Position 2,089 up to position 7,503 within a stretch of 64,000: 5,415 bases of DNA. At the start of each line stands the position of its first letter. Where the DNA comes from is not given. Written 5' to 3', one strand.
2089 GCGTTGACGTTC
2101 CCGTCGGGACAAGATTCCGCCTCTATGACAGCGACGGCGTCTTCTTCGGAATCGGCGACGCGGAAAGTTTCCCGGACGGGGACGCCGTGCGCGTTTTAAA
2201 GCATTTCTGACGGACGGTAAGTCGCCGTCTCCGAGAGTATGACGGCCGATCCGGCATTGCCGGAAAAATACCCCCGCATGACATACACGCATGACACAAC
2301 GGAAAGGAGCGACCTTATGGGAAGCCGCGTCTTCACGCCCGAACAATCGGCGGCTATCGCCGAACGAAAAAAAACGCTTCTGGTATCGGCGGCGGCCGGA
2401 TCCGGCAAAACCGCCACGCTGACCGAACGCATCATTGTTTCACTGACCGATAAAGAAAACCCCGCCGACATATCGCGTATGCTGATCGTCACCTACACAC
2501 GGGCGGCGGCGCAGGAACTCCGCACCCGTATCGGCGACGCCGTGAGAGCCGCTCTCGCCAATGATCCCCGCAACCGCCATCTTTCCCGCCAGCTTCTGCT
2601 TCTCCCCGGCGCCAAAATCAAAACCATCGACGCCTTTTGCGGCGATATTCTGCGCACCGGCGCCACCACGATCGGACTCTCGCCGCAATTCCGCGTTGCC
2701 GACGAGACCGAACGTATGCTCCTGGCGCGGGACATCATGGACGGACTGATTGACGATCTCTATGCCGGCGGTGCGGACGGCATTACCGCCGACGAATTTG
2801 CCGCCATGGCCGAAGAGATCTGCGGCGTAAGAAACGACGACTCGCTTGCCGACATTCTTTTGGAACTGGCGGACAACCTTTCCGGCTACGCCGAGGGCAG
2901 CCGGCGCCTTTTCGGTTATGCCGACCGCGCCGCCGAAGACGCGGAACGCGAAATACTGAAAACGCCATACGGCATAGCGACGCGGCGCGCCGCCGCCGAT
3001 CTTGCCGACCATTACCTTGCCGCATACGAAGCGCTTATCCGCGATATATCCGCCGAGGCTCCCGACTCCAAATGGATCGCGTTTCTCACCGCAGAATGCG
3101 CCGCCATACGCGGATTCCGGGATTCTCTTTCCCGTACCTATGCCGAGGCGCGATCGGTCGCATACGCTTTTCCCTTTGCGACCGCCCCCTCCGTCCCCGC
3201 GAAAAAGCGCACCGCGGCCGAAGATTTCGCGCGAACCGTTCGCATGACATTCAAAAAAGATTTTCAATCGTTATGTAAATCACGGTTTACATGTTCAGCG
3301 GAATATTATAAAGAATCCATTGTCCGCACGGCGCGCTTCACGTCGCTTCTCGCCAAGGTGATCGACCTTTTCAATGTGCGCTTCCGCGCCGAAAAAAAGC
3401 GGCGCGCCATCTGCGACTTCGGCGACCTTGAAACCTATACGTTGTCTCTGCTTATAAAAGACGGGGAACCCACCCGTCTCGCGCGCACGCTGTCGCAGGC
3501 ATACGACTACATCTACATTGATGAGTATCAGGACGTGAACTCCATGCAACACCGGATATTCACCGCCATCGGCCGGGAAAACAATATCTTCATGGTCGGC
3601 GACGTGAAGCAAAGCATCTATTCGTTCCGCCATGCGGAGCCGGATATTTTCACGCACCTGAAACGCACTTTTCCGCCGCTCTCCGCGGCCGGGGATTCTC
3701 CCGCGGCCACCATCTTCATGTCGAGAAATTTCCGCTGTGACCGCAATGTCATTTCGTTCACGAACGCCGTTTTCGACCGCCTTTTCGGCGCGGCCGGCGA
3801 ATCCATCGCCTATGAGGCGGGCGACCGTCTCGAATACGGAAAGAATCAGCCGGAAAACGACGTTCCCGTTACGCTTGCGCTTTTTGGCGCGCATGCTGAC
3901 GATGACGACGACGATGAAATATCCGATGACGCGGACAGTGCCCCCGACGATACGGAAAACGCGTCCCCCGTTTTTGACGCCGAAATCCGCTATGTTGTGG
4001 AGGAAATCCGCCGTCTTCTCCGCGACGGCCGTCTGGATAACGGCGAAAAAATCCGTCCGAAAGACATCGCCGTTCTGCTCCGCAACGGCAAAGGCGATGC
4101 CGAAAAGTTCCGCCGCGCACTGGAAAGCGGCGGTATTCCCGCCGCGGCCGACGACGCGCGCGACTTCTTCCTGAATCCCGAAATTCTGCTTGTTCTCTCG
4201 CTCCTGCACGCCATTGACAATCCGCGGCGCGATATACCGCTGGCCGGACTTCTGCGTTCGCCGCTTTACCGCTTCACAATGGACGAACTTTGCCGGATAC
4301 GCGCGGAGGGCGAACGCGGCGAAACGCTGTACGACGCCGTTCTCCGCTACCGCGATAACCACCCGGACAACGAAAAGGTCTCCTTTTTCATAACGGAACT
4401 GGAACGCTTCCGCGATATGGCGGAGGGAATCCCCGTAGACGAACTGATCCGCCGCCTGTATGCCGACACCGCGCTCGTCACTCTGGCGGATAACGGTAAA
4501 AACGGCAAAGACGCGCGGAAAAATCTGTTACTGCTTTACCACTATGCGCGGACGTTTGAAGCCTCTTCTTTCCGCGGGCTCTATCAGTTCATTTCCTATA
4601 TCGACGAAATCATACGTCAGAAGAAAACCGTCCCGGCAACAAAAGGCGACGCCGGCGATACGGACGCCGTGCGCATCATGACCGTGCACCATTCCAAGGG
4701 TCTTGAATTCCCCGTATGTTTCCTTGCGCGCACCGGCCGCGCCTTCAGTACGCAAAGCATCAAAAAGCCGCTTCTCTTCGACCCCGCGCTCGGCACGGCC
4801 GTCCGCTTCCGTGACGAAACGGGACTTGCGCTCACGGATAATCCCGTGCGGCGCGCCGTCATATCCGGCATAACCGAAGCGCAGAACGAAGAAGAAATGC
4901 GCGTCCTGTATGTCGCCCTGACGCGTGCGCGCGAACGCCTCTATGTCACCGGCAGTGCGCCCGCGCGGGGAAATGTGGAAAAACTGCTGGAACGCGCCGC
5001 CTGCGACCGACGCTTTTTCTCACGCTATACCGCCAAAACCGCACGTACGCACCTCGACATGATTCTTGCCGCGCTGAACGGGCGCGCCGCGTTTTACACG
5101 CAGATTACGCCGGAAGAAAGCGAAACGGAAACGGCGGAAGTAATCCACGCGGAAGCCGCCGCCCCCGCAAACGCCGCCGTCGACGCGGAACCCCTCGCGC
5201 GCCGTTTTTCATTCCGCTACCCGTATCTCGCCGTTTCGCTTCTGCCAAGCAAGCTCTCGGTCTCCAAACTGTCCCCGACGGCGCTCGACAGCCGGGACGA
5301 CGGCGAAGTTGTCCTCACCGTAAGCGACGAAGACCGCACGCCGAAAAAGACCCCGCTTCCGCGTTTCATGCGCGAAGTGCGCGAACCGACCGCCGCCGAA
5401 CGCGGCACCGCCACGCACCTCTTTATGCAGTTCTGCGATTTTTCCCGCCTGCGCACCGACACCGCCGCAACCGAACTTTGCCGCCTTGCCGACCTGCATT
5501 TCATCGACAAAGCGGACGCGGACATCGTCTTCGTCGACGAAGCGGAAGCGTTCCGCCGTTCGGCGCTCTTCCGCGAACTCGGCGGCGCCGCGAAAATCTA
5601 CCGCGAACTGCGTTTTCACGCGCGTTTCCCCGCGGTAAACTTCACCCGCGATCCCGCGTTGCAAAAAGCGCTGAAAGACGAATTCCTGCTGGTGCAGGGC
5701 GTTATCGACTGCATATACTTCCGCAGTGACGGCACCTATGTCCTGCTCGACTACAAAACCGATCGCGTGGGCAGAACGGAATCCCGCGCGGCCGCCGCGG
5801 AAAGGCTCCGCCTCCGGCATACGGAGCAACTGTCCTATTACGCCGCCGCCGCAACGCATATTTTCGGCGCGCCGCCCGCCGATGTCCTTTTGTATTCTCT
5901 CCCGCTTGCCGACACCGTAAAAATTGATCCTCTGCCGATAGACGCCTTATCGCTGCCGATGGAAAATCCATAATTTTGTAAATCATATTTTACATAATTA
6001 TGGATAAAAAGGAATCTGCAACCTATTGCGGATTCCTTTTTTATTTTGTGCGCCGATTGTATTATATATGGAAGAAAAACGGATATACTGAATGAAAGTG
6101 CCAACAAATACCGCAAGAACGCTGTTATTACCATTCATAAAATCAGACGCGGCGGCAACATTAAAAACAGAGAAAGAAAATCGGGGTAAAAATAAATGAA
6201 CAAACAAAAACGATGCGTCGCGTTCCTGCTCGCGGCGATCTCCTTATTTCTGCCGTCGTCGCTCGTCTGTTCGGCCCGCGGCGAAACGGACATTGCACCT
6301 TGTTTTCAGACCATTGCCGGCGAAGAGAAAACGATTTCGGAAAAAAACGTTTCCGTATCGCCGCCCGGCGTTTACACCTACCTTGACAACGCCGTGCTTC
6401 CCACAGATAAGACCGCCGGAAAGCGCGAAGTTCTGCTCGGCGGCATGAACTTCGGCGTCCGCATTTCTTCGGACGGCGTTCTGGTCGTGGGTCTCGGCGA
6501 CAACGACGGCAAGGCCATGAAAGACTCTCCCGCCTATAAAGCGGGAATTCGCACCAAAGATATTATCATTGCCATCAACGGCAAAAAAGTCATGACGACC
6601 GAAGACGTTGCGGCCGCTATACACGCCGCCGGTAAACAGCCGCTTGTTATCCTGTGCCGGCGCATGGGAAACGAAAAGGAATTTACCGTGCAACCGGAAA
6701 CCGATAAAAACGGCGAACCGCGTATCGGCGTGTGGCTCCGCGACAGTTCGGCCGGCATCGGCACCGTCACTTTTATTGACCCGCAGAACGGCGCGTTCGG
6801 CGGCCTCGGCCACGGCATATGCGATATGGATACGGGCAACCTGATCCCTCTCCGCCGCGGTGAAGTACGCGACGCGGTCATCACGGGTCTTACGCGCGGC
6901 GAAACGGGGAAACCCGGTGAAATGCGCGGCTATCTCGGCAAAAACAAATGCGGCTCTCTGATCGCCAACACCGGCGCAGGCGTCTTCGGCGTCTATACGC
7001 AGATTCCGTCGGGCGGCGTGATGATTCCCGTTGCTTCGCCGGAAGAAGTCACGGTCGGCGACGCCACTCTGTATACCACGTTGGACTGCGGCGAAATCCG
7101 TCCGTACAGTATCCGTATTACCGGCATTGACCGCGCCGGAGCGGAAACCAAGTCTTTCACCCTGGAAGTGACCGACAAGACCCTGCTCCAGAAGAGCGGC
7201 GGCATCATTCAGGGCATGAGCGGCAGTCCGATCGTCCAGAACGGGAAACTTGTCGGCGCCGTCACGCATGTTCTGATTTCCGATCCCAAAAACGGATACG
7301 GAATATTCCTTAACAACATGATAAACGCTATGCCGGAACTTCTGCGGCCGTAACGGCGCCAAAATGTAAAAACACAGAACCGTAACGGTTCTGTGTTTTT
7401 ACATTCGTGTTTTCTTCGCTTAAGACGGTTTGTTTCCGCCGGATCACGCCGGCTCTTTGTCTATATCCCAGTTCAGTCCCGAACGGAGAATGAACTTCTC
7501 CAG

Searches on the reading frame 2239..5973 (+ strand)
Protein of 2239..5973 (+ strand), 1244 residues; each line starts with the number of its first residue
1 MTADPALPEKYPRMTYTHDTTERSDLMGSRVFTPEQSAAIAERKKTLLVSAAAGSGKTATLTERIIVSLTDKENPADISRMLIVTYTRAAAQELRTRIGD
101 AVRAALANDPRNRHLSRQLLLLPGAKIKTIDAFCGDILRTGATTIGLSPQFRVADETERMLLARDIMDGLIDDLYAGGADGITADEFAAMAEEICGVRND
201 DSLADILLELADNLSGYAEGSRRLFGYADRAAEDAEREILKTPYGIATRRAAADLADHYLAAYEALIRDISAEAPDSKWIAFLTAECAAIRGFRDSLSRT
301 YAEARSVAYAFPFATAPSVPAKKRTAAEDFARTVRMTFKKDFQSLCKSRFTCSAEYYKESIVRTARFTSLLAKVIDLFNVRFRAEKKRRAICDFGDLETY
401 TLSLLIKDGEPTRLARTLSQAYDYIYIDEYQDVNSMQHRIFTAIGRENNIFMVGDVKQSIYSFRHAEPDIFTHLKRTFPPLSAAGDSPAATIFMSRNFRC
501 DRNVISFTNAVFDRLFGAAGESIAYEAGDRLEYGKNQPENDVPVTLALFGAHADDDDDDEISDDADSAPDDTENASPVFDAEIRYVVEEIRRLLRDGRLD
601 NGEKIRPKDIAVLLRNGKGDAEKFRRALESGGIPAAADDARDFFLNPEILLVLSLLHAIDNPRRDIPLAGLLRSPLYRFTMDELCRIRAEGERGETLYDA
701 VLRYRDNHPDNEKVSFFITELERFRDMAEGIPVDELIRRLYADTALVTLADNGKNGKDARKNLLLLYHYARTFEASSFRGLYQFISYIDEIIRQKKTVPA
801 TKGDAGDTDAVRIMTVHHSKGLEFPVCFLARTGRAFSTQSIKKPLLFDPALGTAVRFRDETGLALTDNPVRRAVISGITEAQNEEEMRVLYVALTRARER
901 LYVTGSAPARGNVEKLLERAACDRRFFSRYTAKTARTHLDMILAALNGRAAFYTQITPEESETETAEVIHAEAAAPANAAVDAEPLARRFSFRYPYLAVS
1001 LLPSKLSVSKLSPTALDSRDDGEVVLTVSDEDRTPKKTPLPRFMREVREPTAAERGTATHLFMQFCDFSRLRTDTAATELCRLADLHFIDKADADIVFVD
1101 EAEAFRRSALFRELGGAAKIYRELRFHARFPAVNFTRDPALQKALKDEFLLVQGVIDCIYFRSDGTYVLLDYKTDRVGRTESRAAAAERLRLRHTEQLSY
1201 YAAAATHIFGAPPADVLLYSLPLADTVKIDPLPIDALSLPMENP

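Call 85: search_protein_families(library=pfam, proteins=[window:2239-5973:+], max_evalue=0.0001)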
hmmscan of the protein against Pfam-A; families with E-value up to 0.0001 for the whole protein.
window:2239-5973:+ (1244 aa): 6 families
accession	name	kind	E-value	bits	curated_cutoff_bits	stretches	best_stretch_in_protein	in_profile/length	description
PF00580.27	UvrD-helicase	-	6.6e-51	174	23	1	33-479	2-271/271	UvrD/REP helicase N-terminal domain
PF13361.12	UvrD_C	-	1e-29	104.5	25.6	1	575-904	46-346/350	UvrD-like helicase C-terminal domain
PF13245.12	AAA_19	-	1.2e-17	64.8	25.1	1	37-464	2-134/134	AAA domain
PF13538.12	UvrD_C_2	-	6.6e-10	39.1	27.4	0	881-903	28-51/52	UvrD-like helicase C-terminal domain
PF01443.25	Viral_helicase1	-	3e-07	30.9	21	0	420-475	58-116/228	Viral superfamily 1 RNA helicase core domain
PF13604.12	AAA_30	-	9.4e-05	22.7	27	0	36-101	6-69/191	AAA domain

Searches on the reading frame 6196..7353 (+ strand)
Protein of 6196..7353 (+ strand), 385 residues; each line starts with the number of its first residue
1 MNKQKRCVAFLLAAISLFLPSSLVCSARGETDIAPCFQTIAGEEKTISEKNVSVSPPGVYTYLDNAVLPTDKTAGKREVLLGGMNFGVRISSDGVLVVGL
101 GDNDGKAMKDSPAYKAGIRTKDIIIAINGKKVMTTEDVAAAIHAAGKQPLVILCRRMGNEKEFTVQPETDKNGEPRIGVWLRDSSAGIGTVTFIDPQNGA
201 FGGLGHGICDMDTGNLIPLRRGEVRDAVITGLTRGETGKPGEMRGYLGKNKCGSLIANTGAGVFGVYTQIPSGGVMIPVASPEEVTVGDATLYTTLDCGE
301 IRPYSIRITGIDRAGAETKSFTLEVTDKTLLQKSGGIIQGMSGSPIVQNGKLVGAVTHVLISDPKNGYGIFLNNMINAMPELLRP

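Call 85: search_protein_families(library=pfam, proteins=[window:6196-7353:+], max_evalue=0.0001)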
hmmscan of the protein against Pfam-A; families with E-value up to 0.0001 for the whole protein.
window:6196-7353:+ (385 aa): 3 families
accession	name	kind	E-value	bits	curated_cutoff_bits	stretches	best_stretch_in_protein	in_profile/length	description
PF05580.18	Peptidase_S55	-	9.9e-73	245.1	25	1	175-376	3-210/210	SpoIVB peptidase S55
PF17820.7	PDZ_6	-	6.3e-13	48.7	27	1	108-156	6-54/54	PDZ domain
PF13180.12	PDZ_2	-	5.9e-07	30.1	27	1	108-165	20-78/80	PDZ domain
